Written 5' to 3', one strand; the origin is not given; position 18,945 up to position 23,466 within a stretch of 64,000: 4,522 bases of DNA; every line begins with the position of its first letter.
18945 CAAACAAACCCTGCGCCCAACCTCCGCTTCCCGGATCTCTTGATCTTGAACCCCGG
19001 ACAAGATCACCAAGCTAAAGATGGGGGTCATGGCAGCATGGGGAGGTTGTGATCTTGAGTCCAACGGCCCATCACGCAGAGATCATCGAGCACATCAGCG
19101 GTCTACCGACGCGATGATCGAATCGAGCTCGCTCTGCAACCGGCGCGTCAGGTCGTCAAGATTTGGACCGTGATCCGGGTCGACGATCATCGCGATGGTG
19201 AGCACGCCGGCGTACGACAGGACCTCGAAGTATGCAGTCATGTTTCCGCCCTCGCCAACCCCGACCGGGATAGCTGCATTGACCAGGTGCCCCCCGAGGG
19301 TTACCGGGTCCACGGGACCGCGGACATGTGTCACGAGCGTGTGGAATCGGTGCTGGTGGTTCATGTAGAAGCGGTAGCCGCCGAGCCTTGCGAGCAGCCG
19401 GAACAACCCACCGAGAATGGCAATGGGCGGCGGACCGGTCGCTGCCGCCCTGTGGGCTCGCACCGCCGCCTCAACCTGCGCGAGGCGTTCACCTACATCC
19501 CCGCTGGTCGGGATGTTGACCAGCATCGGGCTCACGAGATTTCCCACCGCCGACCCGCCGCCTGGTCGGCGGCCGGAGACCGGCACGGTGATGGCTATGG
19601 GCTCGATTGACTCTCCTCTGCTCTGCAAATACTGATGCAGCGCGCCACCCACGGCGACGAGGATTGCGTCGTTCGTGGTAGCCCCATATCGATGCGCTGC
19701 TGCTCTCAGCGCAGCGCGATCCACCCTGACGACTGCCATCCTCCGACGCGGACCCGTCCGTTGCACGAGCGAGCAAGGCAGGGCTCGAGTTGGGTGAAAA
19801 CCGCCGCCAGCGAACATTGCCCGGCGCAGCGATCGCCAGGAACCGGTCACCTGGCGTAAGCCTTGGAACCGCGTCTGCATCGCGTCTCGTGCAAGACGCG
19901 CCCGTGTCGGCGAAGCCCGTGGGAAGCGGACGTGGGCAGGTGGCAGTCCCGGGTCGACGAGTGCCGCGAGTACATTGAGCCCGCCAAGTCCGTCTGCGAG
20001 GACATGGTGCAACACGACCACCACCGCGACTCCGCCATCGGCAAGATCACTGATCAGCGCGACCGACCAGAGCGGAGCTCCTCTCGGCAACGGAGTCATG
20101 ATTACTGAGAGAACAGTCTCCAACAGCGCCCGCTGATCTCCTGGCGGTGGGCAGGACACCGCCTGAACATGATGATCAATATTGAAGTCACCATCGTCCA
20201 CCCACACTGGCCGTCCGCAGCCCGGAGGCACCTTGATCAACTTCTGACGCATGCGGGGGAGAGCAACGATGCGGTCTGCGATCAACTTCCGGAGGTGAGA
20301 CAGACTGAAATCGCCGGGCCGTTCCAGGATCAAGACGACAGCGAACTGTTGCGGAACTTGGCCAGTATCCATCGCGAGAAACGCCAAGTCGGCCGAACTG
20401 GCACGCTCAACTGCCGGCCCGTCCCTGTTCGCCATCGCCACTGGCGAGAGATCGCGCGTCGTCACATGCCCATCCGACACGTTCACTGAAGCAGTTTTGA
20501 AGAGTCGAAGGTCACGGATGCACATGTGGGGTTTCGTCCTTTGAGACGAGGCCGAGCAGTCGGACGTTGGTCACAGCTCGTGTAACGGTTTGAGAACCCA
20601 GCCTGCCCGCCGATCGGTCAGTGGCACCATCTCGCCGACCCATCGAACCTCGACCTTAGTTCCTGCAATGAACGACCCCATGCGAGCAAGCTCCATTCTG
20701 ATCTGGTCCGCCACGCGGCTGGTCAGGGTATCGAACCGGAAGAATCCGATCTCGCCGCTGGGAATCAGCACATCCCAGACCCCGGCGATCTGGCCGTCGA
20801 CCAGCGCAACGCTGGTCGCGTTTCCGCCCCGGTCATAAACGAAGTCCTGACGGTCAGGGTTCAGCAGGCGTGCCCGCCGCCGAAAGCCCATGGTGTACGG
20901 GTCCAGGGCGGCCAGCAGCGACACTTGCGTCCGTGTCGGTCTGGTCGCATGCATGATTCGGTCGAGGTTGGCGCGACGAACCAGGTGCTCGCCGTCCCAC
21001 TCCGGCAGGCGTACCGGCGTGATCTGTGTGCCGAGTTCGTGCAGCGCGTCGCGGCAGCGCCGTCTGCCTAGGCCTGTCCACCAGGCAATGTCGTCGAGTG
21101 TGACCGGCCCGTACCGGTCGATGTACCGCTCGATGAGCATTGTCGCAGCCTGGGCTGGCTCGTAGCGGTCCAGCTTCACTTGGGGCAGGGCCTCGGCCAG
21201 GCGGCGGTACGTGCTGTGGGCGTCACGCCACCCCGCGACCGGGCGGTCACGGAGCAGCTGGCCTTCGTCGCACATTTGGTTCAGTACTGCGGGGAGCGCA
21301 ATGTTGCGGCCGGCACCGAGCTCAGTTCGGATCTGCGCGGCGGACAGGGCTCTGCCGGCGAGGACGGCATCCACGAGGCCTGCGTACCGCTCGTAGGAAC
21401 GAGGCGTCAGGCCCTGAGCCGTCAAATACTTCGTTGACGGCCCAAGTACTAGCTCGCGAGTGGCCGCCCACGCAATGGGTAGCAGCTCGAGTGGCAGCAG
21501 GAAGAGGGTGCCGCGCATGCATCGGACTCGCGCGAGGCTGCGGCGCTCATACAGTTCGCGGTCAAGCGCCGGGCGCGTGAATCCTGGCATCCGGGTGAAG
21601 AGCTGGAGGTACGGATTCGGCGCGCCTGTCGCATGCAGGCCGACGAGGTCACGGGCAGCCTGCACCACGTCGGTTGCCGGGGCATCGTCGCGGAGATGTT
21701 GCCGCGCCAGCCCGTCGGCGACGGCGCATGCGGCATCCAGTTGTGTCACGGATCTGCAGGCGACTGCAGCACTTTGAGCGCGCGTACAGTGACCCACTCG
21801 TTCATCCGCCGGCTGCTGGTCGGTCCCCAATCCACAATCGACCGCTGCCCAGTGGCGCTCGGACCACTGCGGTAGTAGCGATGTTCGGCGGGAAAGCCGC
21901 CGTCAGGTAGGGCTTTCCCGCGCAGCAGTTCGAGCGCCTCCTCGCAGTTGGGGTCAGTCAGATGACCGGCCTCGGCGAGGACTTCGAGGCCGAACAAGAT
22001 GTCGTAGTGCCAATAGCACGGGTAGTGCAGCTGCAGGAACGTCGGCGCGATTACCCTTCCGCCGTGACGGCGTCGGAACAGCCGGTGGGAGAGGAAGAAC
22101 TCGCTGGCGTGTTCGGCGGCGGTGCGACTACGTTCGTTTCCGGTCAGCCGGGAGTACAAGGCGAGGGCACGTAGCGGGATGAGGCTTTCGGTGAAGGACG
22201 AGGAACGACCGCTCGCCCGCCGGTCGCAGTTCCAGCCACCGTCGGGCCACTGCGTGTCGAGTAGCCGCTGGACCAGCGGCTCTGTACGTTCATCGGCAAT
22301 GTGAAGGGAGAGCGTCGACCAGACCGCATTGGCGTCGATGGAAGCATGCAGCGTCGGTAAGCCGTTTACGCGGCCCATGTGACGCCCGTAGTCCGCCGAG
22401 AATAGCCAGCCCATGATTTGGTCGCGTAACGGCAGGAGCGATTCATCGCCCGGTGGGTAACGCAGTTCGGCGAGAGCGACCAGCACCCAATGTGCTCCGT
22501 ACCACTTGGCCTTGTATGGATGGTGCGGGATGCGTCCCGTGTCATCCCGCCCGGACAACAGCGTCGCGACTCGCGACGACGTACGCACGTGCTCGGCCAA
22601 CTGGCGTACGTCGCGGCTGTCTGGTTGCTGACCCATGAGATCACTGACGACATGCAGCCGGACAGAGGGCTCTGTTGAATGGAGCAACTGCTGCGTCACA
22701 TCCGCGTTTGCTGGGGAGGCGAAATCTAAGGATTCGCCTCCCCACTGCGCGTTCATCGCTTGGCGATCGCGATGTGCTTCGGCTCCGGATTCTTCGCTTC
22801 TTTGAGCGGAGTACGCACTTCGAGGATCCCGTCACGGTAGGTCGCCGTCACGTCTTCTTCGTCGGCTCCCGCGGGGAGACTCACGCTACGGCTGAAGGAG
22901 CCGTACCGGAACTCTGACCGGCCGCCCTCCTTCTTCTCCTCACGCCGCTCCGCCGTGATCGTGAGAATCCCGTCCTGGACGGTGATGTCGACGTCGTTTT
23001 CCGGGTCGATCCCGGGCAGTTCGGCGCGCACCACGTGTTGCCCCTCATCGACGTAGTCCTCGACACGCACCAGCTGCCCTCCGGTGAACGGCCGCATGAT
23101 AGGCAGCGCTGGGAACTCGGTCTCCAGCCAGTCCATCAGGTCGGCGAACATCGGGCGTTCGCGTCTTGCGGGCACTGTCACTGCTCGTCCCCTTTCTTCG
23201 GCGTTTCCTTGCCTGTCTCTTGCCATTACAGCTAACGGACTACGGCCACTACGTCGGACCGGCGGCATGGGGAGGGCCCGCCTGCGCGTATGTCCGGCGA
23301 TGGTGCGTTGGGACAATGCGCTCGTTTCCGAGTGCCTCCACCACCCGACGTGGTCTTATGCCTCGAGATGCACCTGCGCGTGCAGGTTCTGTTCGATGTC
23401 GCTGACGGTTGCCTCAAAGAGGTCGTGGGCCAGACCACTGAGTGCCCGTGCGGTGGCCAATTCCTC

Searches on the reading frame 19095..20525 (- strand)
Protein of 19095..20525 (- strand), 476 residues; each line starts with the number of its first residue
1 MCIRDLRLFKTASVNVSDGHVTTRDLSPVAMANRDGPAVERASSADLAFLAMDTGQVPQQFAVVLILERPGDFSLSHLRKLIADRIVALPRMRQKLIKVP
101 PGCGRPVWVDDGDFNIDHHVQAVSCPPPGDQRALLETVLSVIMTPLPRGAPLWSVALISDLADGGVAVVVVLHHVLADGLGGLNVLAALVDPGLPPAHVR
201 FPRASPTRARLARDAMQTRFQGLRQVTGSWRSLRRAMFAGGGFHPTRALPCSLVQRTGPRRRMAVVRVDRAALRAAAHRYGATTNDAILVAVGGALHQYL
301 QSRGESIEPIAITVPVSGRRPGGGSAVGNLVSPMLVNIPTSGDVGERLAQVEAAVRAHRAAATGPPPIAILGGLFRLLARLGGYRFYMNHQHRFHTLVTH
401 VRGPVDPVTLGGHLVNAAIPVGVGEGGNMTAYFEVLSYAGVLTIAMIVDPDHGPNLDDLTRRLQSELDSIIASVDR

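Call 17: search_protein_families(library=pfam, proteins=[window:19095-20525:-], max_evalue=0.001)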
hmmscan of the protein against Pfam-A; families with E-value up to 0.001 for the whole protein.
window:19095-20525:- (476 aa): 2 families
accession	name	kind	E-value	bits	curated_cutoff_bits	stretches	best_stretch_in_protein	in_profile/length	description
PF03007.21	WS_DGAT_cat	-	5.5e-41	141.5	23.6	1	43-287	2-262/263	Wax ester synthase/diacylglycerol acyltransferase catalytic domain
PF06974.18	WS_DGAT_C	-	1.1e-16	61.6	20.7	1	328-470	2-144/145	WS/DGAT C-terminal domain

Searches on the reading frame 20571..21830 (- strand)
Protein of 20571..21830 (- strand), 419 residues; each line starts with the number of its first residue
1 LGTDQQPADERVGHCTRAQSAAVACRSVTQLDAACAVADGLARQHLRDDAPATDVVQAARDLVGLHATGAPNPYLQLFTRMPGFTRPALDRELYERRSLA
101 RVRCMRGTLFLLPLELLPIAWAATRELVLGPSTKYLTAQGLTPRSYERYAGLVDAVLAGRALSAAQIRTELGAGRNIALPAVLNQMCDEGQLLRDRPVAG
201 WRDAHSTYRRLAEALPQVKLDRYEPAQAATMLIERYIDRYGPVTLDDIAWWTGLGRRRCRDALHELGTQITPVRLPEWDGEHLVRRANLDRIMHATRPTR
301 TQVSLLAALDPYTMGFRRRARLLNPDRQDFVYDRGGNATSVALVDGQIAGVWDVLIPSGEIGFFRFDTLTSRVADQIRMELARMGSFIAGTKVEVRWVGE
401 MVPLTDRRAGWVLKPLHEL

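Call 17: search_protein_families(library=pfam, proteins=[window:20571-21830:-], max_evalue=0.001)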
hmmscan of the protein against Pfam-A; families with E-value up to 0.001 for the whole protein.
window:20571-21830:- (419 aa): 1 family
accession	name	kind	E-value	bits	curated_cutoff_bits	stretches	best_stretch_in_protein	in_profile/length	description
PF06224.18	AlkZ-like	-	7.5e-50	170.8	25.9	1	60-387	2-329/329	DNA glycosylase AlkZ-like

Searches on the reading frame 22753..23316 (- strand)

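Call 17: search_protein_families(library=pfam, proteins=[window:22753-23316:-], max_evalue=0.001)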
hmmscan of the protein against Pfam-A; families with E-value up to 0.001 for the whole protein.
window:22753-23316:- (187 aa): 2 families
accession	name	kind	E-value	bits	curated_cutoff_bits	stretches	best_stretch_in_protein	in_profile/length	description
PF00011.27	HSP20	-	1.3e-23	83.5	20.8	1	89-184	4-101/102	Hsp20/alpha crystallin family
PF17886.7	ArsA_HSP20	-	5.9e-06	26.2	22.5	1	92-168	2-62/63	HSP20-like domain found in ArsA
